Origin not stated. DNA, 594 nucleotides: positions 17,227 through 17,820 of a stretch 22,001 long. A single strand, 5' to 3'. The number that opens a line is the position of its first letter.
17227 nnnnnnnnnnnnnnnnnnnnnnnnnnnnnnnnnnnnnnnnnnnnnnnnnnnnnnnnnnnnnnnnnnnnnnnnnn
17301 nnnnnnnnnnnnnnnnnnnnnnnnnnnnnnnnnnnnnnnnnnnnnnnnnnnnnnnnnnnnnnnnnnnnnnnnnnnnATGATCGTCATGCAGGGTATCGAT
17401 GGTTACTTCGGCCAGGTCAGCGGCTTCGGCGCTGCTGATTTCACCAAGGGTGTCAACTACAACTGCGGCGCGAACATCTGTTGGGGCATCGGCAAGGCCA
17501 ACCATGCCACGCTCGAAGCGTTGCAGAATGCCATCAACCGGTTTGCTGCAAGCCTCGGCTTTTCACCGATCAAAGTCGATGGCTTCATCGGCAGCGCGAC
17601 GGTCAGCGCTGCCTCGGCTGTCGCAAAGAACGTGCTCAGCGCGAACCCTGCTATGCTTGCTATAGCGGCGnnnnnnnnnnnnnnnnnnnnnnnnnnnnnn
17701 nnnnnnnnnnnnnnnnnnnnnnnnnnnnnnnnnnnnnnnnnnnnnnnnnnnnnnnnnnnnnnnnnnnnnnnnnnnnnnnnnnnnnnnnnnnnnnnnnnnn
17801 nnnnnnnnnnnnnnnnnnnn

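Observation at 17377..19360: Three tandem, translationally coupled paralogs: PG-binding-like domain + low-complexity linker + C-terminal TM anchor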

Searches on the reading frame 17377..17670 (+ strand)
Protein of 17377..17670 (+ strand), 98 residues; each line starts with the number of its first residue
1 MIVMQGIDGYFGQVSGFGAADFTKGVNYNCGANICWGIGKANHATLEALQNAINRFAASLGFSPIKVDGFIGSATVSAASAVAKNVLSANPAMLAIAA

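Call 37: search_solved_structures(query=A9, max_evalue=10, show_alignments=3)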
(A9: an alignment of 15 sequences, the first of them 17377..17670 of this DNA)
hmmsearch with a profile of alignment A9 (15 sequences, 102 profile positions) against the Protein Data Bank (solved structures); distinct sequences matched with E-value up to 10: 9.
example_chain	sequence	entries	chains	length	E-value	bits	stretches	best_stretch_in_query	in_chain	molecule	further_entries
7rum_A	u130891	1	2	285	0.041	17.3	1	53-98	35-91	Endolysin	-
1lbu_A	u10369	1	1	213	0.048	17.1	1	75-98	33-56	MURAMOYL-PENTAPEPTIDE CARBOXYPEPTIDASE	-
4zch_A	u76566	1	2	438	0.28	14.6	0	39-90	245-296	Tumor necrosis factor ligand superfamily member 13,Tumor necrosis factor ligand superfamil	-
6t17_A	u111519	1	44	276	0.4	14.1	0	49-68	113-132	Flagellin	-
8huj_B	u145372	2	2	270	0.52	13.8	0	43-81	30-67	Eukaryotic translation initiation factor 4 gamma 1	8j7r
3df7_A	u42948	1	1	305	0.62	13.5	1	21-62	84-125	Putative ATP-grasp superfamily protein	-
4lui_A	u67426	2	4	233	0.99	12.9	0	69-99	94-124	Orotidine 5'-phosphate decarboxylase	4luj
2vyx_A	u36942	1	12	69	1.5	12.3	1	53-97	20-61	TTHA1431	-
2v19_A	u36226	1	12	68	1.6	12.1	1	53-97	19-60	DODECIN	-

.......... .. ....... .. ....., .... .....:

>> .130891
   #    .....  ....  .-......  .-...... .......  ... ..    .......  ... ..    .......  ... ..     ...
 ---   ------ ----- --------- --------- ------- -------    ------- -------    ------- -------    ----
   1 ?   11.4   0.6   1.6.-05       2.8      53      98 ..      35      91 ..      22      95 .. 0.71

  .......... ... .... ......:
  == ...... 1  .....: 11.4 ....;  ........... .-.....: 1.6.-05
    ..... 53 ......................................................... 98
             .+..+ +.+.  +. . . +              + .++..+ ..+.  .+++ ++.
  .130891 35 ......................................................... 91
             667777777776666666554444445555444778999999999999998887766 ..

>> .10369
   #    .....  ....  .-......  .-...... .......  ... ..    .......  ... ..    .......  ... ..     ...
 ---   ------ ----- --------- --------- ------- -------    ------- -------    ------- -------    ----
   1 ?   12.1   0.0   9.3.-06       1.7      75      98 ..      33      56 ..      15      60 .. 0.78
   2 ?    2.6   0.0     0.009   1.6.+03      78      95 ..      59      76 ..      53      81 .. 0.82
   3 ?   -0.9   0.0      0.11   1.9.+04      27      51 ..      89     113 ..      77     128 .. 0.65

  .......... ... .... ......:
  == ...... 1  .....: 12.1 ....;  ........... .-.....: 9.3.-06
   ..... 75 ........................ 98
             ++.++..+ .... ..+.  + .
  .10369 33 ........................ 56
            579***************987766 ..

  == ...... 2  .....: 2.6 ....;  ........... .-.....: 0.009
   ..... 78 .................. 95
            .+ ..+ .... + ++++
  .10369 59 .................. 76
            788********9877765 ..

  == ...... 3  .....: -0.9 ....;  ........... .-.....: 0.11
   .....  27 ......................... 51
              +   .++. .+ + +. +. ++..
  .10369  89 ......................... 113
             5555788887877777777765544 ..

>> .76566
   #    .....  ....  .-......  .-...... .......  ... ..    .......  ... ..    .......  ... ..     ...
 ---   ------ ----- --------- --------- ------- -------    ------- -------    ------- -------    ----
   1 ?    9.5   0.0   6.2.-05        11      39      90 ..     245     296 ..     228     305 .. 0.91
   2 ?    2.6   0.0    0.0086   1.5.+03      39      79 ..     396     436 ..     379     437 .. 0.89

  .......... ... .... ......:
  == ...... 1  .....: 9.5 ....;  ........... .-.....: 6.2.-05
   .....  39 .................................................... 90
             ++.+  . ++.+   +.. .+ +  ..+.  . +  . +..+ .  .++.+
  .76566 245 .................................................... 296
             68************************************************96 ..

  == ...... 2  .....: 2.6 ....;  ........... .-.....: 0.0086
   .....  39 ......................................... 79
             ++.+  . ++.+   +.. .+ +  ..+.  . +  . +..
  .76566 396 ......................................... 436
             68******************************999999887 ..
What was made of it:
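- In the PDB profile search the top two hits are PG_binding_1 proteins, aligned at the DGxxGxxT motif (call 37).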

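Call 43: search_protein_representatives(alignment_id=A9)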
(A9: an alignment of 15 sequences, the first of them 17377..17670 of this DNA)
Query: 15 sequences, 102 profile positions. Proteins with E-value up to 0.001 (for the whole library): 549; up to 1e-10: 43; up to 1e-30: 0. The best 150 are listed.
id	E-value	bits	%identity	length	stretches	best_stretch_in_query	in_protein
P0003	1.4e-30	121.5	-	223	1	1-100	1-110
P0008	2.5e-28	114.3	-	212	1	1-102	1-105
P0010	1.1e-24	102.7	-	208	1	1-100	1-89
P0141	1.5e-23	99.0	-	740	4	16-95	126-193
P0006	3.4e-20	88.2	-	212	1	10-101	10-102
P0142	1.2e-19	86.5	-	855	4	11-97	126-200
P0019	4.4e-18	81.5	-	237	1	2-101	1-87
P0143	1.9e-17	79.4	-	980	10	53-96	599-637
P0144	4.2e-17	78.3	-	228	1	19-101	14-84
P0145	4.4e-16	75.0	-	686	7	58-95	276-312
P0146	1.8e-15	73.1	-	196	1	1-97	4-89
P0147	2.3e-15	72.8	-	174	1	25-101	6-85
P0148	2.5e-15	72.6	-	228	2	34-101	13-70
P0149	1.1e-14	70.6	-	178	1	1-97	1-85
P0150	2.3e-14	69.5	-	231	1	1-97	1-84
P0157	1.2e-12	64.1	-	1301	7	76-96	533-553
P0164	7.0e-12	61.6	-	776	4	48-96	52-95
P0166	9.8e-12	61.1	-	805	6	68-96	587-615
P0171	2.7e-11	59.7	-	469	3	43-93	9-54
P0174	7.1e-11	58.3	-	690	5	52-94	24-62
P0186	4.0e-10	55.9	-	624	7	56-94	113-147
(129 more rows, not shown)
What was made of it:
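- The domain profile finds 549 representative proteins at E<=1e-3 (call 43).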

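Call 44: search_protein_families(library=pfam, proteins=[P0141, P0142, P0143, P0145, P0157, P0164, P0166, P0171, P0174, P0186], max_evalue=0.001)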
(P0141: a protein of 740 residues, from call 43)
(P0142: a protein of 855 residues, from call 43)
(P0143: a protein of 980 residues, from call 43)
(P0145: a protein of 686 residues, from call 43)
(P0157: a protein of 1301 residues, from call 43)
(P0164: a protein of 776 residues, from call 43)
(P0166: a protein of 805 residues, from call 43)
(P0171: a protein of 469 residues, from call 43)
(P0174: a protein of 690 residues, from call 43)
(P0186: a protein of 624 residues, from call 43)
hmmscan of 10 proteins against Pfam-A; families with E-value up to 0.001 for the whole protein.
P0141 (740 aa): 2 families
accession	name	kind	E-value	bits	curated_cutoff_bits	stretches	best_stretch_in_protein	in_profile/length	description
PF09374.15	PG_binding_3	-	4.2e-08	33.7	24.6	0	466-491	5-32/76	Predicted Peptidoglycan domain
PF01471.23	PG_binding_1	-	7.9e-05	23.2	23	0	300-337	6-44/57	Putative peptidoglycan binding domain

P0142 (855 aa): 1 family
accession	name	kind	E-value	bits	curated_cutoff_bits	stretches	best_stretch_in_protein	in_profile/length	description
PF09374.15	PG_binding_3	-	0.00058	20.4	24.6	0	165-196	6-32/76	Predicted Peptidoglycan domain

P0143 (980 aa): 3 families
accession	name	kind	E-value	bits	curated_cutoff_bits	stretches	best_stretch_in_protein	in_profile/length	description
PF09374.15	PG_binding_3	-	7e-29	100.3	24.6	0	732-774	12-48/76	Predicted Peptidoglycan domain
PF01471.23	PG_binding_1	-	1.9e-20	73.2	23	0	699-751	16-57/57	Putative peptidoglycan binding domain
PF00787.29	PX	-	1.2e-07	32.6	21.6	1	876-949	11-83/84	PX domain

P0145 (686 aa): 4 families
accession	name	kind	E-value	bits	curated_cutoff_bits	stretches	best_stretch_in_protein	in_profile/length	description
PF01471.23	PG_binding_1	-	7.4e-109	356.4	23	8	470-514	11-57/57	Putative peptidoglycan binding domain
PF09374.15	PG_binding_3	-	2.4e-36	124.2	24.6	1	122-149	3-33/76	Predicted Peptidoglycan domain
PF03853.21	YjeF_N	-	7.7e-05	23.2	24.9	0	266-311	73-118/169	YjeF-related protein N-terminus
PF22468.2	ACT_9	-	0.00095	19.3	27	0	267-292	35-60/61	ACT domain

P0157 (1301 aa): 7 families
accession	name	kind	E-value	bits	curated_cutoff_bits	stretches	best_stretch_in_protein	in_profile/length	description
PF01471.23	PG_binding_1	-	7.7e-71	234.6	23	5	388-438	5-56/57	Putative peptidoglycan binding domain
PF10030.15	DUF2272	-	7.5e-32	111.1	27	1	774-925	2-186/191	Uncharacterized protein conserved in bacteria (DUF2272)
PF09374.15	PG_binding_3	-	8.6e-17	61.5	24.6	0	684-711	5-32/76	Predicted Peptidoglycan domain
PF07182.16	DUF1402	-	2.5e-06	27.3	27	1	1209-1297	208-297/300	Protein of unknown function (DUF1402)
PF05257.22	CHAP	-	1e-05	26.4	26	1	797-899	3-81/81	CHAP domain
PF23627.1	LisH_WDR26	-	0.00033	20.4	27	0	386-401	14-29/45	WDR26 Lis-homology motif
PF03771.21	SPDY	-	0.00093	19.6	25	0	541-558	30-47/61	Domain of unknown function (DUF317)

P0164 (776 aa): 2 families
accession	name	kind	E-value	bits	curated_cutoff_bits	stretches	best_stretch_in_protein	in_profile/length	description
PF09374.15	PG_binding_3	-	2.7e-12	47.1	24.6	0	164-201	2-32/76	Predicted Peptidoglycan domain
PF01471.23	PG_binding_1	-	0.0003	21.4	23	0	278-311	7-33/57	Putative peptidoglycan binding domain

P0166 (805 aa): 11 families
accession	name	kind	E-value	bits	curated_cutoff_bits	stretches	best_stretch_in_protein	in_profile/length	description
PF01471.23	PG_binding_1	-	2.6e-134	437.9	23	7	268-325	1-57/57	Putative peptidoglycan binding domain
PF01520.23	Amidase_3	-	1.7e-55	188.2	27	1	632-797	1-171/174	N-acetylmuramoyl-L-alanine amidase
PF09374.15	PG_binding_3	-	1.3e-16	60.9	24.6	0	593-621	13-41/76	Predicted Peptidoglycan domain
PF08823.16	PG_binding_2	-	1.3e-08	35.4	21.1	0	554-597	14-56/74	Putative peptidoglycan binding domain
PF00542.24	Ribosomal_L12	-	9.2e-07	29.5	25.9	0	261-286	39-64/67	Ribosomal protein L7/L12 C-terminal domain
PF25621.1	PhiKZ_gp244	-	4.8e-06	27.1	27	0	267-291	56-80/116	Bacteriophage PhiKZ capsid decoration protein gp244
PF23493.1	CysS_C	-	1.8e-05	25.2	23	0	13-40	19-45/51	Cysteinyl-tRNA ligase anticodon binding domain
PF02120.21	Flg_hook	-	2.4e-05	24.5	29.8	0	103-122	55-74/85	Flagellar hook-length control protein FliK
PF18152.6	DAHP_snth_FXD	-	0.00016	21.9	27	0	95-119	4-28/67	DAHP synthase ferredoxin-like domain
PF03793.24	PASTA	-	0.00019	21.7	23.2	0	267-289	6-28/64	PASTA domain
PF24708.1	Lip_C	-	0.00038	19.7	27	0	100-147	26-73/380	Lipase-like, C-terminal domain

P0171 (469 aa): 2 families
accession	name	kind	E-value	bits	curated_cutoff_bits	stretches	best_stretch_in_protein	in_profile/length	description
PF09374.15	PG_binding_3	-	1.5e-15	57.6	24.6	2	246-279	2-35/76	Predicted Peptidoglycan domain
PF01471.23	PG_binding_1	-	3.2e-10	40.5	23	0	131-171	2-35/57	Putative peptidoglycan binding domain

P0174 (690 aa): 2 families
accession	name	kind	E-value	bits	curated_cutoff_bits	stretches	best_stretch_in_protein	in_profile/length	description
PF09374.15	PG_binding_3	-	6.3e-17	62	24.6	0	367-444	4-70/76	Predicted Peptidoglycan domain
PF01471.23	PG_binding_1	-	1.3e-14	54.6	23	0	479-520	2-36/57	Putative peptidoglycan binding domain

P0186 (624 aa): 3 families
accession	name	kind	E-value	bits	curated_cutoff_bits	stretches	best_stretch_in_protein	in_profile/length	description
PF01471.23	PG_binding_1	-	7.5e-90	295.5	23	7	375-437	1-56/57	Putative peptidoglycan binding domain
PF09374.15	PG_binding_3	-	2.6e-17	63.2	24.6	0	323-346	3-31/76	Predicted Peptidoglycan domain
PF10256.14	Erf4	-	1.9e-05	25.1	29.3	0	412-463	11-62/116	Golgin subfamily A member 7/ERF4 family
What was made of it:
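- On PG_binding_1-like (PGBD) domain superfamily: The family profile hits Pfam-verified PG_binding_1 repeat proteins at E 4e-16 to 1e-9 over profile positions ~50-97 (calls 43, 44).
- Closest known: PG_binding_1. Same: The family profile retrieves true PG_binding_1 repeat proteins (calls 43, 44).
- These include multi-repeat proteins that Pfam calls PG_binding_1 (E 7e-109 and 3e-134) fused to Amidase_3 or CHAP (call 44).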

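Call 89: search_protein_families(library=ncbifam, proteins=[P0141], max_evalue=0.1)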
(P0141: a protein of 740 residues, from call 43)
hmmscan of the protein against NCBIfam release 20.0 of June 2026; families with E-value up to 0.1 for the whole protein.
P0141 (740 aa): 0 families
